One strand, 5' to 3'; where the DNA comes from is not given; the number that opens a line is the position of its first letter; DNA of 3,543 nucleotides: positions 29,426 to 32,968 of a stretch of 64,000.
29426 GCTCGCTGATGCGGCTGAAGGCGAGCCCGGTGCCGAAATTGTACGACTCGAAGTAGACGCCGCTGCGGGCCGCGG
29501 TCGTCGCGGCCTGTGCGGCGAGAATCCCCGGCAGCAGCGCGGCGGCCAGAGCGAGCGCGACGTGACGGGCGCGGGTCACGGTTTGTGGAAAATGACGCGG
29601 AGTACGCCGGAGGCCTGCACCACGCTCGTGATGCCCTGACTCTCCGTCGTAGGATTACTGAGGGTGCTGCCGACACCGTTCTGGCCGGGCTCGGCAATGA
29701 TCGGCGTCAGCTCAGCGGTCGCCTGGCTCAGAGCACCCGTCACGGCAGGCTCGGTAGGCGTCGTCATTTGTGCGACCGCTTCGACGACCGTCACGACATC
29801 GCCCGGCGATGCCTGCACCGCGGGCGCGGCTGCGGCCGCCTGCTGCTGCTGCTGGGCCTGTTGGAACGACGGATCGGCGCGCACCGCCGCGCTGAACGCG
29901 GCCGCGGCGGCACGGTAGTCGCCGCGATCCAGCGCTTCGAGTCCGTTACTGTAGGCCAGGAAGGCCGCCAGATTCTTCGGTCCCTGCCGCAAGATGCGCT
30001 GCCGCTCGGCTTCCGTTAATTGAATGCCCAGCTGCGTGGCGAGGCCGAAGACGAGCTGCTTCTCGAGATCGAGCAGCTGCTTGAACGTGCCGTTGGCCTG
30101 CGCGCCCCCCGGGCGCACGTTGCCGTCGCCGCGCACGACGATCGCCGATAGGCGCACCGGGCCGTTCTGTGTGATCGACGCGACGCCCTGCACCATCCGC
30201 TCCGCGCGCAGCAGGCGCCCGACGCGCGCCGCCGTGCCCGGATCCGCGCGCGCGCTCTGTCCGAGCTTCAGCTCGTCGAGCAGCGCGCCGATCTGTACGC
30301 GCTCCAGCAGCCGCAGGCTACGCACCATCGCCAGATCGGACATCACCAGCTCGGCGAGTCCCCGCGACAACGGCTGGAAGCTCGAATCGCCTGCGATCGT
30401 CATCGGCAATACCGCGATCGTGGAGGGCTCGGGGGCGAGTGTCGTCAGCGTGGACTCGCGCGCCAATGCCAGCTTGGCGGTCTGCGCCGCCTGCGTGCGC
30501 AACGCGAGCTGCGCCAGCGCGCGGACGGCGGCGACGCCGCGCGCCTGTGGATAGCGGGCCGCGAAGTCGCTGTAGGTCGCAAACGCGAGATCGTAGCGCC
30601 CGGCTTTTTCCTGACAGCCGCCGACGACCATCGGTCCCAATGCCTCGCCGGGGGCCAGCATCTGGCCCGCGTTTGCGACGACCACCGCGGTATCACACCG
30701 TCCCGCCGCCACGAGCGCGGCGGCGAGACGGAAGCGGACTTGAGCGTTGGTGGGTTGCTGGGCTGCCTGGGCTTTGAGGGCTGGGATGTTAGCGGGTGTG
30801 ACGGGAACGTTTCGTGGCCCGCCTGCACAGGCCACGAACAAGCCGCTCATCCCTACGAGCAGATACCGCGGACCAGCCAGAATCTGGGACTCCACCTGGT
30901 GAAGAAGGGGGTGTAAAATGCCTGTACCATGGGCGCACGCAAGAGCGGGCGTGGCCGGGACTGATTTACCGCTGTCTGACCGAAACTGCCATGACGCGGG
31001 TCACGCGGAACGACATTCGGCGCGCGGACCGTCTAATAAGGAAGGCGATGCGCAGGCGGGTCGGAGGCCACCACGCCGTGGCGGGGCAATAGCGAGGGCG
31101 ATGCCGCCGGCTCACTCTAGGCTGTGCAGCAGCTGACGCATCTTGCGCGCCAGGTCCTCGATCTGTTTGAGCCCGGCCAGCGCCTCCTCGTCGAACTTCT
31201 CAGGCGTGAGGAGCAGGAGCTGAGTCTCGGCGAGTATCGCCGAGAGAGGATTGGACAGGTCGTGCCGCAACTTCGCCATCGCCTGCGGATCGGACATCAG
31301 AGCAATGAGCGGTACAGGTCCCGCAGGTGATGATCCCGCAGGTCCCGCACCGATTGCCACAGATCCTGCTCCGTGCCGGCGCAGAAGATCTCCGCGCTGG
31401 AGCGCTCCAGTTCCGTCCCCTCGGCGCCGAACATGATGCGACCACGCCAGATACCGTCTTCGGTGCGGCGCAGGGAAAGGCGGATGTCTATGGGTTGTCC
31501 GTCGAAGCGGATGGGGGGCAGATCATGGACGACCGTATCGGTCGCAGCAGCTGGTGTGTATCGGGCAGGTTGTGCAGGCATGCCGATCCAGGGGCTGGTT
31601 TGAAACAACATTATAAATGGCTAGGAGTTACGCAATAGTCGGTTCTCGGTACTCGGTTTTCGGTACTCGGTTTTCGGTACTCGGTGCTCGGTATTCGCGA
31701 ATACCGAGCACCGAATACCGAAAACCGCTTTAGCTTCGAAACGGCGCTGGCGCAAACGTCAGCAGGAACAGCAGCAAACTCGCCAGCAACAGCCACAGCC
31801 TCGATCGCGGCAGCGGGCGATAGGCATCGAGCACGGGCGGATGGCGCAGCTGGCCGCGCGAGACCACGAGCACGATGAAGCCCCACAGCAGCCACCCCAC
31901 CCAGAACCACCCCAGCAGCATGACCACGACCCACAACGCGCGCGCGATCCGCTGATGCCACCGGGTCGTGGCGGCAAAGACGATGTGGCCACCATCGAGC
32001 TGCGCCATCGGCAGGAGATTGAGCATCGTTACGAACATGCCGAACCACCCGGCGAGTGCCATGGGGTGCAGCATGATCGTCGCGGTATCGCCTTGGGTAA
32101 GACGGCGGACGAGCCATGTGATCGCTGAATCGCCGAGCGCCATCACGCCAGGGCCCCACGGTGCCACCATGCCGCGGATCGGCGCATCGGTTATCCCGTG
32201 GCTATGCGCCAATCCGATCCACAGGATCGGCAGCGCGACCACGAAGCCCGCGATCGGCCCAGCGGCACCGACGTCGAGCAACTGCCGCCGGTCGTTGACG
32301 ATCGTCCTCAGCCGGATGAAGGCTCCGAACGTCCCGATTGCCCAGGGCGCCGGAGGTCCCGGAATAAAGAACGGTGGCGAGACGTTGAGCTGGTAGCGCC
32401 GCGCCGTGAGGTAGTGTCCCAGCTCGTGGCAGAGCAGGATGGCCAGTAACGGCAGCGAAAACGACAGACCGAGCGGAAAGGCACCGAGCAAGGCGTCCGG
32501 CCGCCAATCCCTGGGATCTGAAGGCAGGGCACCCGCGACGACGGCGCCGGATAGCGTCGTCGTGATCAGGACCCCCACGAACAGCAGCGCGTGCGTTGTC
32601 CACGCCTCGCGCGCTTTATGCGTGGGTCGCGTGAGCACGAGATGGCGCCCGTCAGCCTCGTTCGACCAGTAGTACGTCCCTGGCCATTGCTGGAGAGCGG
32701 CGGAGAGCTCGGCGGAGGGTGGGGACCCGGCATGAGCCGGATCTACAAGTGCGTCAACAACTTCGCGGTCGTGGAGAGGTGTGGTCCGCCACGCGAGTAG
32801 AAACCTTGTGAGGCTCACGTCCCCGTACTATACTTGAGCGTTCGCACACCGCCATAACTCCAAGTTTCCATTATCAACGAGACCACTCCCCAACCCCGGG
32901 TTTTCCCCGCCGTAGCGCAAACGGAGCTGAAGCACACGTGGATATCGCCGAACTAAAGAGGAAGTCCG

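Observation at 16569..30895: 14-kb operon encoding a cohesin-dockerin surface assembly with no glycoside hydrolases, headed by a CsgG-like lipoprotein and an OM barrel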

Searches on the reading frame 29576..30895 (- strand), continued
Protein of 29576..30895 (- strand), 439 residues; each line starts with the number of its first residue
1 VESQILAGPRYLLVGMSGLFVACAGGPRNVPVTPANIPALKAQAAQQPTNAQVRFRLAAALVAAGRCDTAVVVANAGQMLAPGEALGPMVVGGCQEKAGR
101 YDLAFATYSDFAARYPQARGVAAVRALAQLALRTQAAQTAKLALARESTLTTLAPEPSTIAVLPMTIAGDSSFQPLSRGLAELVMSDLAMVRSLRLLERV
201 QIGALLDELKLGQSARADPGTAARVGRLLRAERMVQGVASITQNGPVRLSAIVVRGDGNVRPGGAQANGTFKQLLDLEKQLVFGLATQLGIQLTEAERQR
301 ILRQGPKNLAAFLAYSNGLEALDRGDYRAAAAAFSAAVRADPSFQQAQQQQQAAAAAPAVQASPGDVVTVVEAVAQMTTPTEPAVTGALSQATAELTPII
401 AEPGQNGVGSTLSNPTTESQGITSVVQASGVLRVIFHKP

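Call 19: search_solved_structures(query=window:29576-30895:-, max_evalue=1, show_alignments=2)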
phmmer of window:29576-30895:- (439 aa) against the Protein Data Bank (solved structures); distinct sequences matched with E-value up to 1: 14.
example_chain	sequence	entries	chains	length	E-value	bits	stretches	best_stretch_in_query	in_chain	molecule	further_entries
6vl6_B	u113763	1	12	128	0.013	18.1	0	300-350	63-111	T33_dn2B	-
3asg_A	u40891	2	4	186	0.029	17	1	36-106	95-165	MamA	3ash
6vfj_B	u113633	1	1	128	0.035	16.7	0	299-350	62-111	I53_dn5B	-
3as4_A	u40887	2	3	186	0.039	16.5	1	36-106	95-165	MamA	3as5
3asd_A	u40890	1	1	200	0.046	16.3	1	36-107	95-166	MamA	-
3as8_A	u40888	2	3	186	0.13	14.8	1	36-105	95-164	Magnetosome protein MamA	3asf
6v8e_A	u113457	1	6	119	0.19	14.3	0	311-347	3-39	Designed protein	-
8ur5_A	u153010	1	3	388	0.2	14.2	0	308-347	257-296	Trimer head HA,Hemagglutinin HA1 chain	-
8ur7_A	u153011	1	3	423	0.26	13.8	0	308-347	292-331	Trimer head HA,Hemagglutinin HA1 chain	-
8ump_A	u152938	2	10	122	0.32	13.5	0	298-350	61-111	T33-ml35-redesigned-TPR-domain-fold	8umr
6vfi_B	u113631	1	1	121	0.38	13.3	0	311-347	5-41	O43_dn18B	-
6vfh_A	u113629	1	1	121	0.5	12.9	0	311-347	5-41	T33_dn10A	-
6vl6_A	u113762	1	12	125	0.79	12.3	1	44-127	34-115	T33_dn2A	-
6ywe_N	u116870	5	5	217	0.89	12.1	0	345-406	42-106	Related to ribosomal protein YmL49, mitochondrial | Aconitate hydratase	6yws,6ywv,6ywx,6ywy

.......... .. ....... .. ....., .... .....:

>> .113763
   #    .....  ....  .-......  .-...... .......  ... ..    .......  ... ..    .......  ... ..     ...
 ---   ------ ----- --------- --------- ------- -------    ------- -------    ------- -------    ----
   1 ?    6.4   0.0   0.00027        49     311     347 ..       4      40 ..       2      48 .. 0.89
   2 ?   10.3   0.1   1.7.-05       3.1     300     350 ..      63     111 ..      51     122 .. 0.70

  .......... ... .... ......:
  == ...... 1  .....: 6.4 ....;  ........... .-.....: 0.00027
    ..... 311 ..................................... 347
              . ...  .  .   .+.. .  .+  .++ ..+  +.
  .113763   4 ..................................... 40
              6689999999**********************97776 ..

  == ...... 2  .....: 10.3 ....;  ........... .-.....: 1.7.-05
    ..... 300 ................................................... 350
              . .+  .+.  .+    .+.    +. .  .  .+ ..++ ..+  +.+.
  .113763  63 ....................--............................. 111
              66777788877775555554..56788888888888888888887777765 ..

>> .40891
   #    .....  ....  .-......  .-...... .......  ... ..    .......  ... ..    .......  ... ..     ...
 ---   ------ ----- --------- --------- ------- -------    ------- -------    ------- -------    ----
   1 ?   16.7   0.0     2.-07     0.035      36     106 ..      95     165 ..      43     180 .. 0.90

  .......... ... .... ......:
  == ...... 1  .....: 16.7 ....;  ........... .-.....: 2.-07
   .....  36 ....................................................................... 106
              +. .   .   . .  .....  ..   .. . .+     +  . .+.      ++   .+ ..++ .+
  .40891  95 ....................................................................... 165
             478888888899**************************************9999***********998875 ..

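Call 28: search_protein_families(library=pfam, proteins=[L003:12420-18035:+, L006:2439-8087:+, L008:13330-18108:+, L009:12414-15068:+, L012:12408-18080:+], max_evalue=0.01)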
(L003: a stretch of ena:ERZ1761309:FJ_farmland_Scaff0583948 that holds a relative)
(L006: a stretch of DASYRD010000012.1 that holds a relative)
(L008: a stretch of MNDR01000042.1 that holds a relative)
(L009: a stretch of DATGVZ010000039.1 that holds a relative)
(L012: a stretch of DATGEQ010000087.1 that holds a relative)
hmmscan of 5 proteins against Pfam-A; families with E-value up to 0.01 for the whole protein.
L003:12420-18035:+ (1871 aa): 3 families
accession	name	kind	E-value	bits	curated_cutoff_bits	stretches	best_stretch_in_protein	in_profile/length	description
PF00127.26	Copper-bind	-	3.2e-08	34.3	21.2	1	1800-1871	13-99/99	Copper binding proteins, plastocyanin/azurin family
PF13473.12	Cupredoxin_1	-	1.4e-07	31.9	27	1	1792-1870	23-104/104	Cupredoxin-like domain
PF13620.12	CarboxypepD_reg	-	0.0041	17.9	32.3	0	1368-1403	35-70/82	Carboxypeptidase regulatory-like domain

L006:2439-8087:+ (1882 aa): 3 families
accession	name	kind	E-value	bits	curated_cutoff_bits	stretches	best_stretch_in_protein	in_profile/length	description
PF00127.26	Copper-bind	-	1e-05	26.3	21.2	1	1808-1881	12-99/99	Copper binding proteins, plastocyanin/azurin family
PF13473.12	Cupredoxin_1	-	5.2e-05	23.7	27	1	1808-1880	30-104/104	Cupredoxin-like domain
PF02368.24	Big_2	-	6.4e-05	23.3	22.8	1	336-403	2-67/79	Bacterial Ig-like domain (group 2)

L008:13330-18108:+ (1592 aa): 0 families

L009:12414-15068:+ (884 aa): 3 families
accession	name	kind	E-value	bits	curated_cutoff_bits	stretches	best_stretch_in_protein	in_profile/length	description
PF02368.24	Big_2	-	1.9e-05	25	22.8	1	334-402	2-68/79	Bacterial Ig-like domain (group 2)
PF13473.12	Cupredoxin_1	-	0.00015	22.2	27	1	809-882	29-104/104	Cupredoxin-like domain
PF00127.26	Copper-bind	-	0.00046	21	21.2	1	812-883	14-99/99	Copper binding proteins, plastocyanin/azurin family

L012:12408-18080:+ (1890 aa): 3 families
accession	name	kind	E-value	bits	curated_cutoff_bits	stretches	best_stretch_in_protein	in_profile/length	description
PF00127.26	Copper-bind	-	5.3e-07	30.4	21.2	1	1817-1888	13-98/99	Copper binding proteins, plastocyanin/azurin family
PF13473.12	Cupredoxin_1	-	8.1e-06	26.2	27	1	1816-1888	30-104/104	Cupredoxin-like domain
PF02368.24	Big_2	-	0.00014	22.1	22.8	1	339-403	2-64/79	Bacterial Ig-like domain (group 2)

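Call 39: predict_structure(alignment_id=A1)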
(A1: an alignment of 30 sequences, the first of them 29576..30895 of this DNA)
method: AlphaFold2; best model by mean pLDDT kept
length: 439 residues; sequences in the alignment: 30
mean_pLDDT: 36.0   pTM: 0.23
mean pLDDT of the five models: 36.0, 36.0, 35.1, 34.8, 33.7
residues with pLDDT >= 90: 0; 70-90: 12; 50-70: 47; < 50: 380
segments of 3 or more residues with pLDDT < 50: 1-31, 82-88, 98-338, 340-439
pLDDT, mean of each block of 10 residues (from residue 1): 31 29 32 65 73 64 59 57 47 48 35 39 33 31 29 28 24 29 27 30 31 34 29 27 28 28 32 37 31 33 40 42 37 45 41 30 28 26 27 27 29 34 30 28
secondary structure, 60 per line:
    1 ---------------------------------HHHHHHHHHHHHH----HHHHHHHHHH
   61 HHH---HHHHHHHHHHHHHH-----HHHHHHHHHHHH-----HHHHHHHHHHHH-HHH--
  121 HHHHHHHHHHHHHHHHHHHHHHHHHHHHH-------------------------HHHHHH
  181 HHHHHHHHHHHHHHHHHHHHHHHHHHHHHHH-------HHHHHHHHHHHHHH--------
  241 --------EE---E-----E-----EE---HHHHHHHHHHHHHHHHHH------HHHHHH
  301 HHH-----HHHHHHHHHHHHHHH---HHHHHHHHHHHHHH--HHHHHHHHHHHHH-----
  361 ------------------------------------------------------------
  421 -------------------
elements in order: H34-46 H51-63 H67-80 H86-97 H103-114 H121-149 H175-211 H219-232 H271-288 H295-303 H309-323 H327-340 H343-355

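Call 72: search_protein_families(library=pfam, proteins=[L008:12423-13622:+, L028:10078-15735:+, L029:13014-18065:+, L029:12578-13723:+, L029:18129-18779:+, L008:17699-18760:+], max_evalue=0.01)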
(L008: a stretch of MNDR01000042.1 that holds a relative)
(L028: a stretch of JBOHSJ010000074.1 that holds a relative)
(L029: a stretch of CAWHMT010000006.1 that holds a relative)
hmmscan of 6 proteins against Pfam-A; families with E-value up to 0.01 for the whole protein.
L008:12423-13622:+ (399 aa): 2 families
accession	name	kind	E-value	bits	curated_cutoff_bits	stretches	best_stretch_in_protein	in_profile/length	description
PF02368.24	Big_2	-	2.1e-08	34.4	22.8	1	148-224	4-73/79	Bacterial Ig-like domain (group 2)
PF25354.1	Ig_NUP210_16th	-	0.0028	17.5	27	1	187-218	31-62/72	NUP210-like, Ig-like domain 16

L028:10078-15735:+ (1885 aa): 3 families
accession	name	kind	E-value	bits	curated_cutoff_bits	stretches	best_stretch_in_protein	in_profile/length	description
PF13473.12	Cupredoxin_1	-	7.9e-08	32.7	27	1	1792-1883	12-104/104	Cupredoxin-like domain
PF02368.24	Big_2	-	1.9e-05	24.9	22.8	1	336-404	2-68/79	Bacterial Ig-like domain (group 2)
PF00127.26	Copper-bind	-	0.0019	19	21.2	0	1809-1884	10-99/99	Copper binding proteins, plastocyanin/azurin family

L029:13014-18065:+ (1683 aa): 4 families
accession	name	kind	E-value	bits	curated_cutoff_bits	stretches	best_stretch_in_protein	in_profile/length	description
PF02368.24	Big_2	-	2.5e-06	27.8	22.8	1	349-379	33-63/79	Bacterial Ig-like domain (group 2)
PF13473.12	Cupredoxin_1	-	8.1e-06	26.2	27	1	1603-1681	23-104/104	Cupredoxin-like domain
PF00127.26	Copper-bind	-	0.0013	19.5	21.2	0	1606-1682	8-99/99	Copper binding proteins, plastocyanin/azurin family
PF22359.2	Big-like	-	0.0027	18.4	27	0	354-395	5-46/48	Bacterial Ig-like domain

L029:12578-13723:+ (381 aa): 0 families

L029:18129-18779:+ (216 aa): 2 families
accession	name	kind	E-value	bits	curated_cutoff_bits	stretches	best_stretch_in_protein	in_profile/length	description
PF02369.22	Big_1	-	5.2e-14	52.6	34.9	2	34-115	5-86/93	Bacterial Ig-like domain (group 1)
PF13620.12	CarboxypepD_reg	-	0.0013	19.5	32.3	0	51-123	2-68/82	Carboxypeptidase regulatory-like domain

L008:17699-18760:+ (353 aa): 0 families

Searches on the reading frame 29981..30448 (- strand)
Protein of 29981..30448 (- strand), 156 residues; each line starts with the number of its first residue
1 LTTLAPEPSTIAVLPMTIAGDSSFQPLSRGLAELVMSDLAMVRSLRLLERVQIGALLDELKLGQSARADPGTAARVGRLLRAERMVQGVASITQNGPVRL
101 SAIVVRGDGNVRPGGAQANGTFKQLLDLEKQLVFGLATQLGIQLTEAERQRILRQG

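Call 47: search_solved_structures(query=A5, max_evalue=10, show_alignments=3)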
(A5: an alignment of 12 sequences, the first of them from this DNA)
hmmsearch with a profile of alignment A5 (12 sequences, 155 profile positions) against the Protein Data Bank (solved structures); distinct sequences matched with E-value up to 10: 2.
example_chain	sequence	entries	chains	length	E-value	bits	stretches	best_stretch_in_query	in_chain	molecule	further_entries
2x5h_A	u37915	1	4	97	1.1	12.2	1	57-106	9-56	ORF 131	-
2x5g_A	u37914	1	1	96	1.5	11.7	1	57-106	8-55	ORF 131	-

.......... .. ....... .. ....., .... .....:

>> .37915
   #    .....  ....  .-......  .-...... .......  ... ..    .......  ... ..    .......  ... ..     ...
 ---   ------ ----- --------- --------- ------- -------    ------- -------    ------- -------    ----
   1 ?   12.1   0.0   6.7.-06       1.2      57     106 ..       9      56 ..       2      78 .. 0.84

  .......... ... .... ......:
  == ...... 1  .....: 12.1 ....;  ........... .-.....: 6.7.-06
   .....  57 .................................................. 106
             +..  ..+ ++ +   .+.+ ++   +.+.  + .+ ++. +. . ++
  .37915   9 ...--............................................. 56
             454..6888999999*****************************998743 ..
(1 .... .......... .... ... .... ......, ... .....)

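Call 49: search_protein_families(library=pfam, proteins=[window:29981-30448:-], max_evalue=10)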
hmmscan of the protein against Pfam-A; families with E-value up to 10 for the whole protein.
seq(156 aa): 1 family
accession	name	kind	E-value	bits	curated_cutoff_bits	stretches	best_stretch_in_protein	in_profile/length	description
PF03783.19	CsgG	-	8.3e-09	35.5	20.8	1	21-93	30-99/210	Curli production assembly/transport component CsgG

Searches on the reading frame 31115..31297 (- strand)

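Call 49: search_protein_families(library=pfam, proteins=[window:31115-31297:-], max_evalue=10)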
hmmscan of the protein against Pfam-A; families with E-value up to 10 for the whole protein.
seq(61 aa): 1 family
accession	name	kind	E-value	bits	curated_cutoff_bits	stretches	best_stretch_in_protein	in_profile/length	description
PF00512.31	HisKA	-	4.1e-07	30.4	26.9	1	6-60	5-57/66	His Kinase A (phospho-acceptor) domain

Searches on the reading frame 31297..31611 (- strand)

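Call 7: search_protein_families(library=pfam, proteins=[window:31297-31611:-], max_evalue=0.001)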
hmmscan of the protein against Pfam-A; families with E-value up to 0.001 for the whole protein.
window:31297-31611:- (104 aa): 0 families

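Call 49: search_protein_families(library=pfam, proteins=[window:31300-31611:-], max_evalue=10)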
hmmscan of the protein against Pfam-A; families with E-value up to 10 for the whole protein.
seq(104 aa): 2 families
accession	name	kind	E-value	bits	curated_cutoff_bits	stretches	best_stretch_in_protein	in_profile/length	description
PF21815.4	PAS_PdeA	-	0.13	12.7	21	1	30-58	63-91/106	PdeA-like PAS domain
PF14398.11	ATPgrasp_YheCD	-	0.16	11.6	26.8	1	33-56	116-139/255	YheC/D like ATP-grasp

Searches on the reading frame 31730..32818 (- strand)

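Call 7: search_protein_families(library=pfam, proteins=[window:31730-32818:-], max_evalue=0.001)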
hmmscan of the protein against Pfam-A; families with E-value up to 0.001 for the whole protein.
window:31730-32818:- (362 aa): 1 family
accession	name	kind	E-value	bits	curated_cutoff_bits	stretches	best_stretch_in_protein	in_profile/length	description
PF02163.28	Peptidase_M50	-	2.4e-24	86.4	27.2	1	120-292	2-202/221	Peptidase family M50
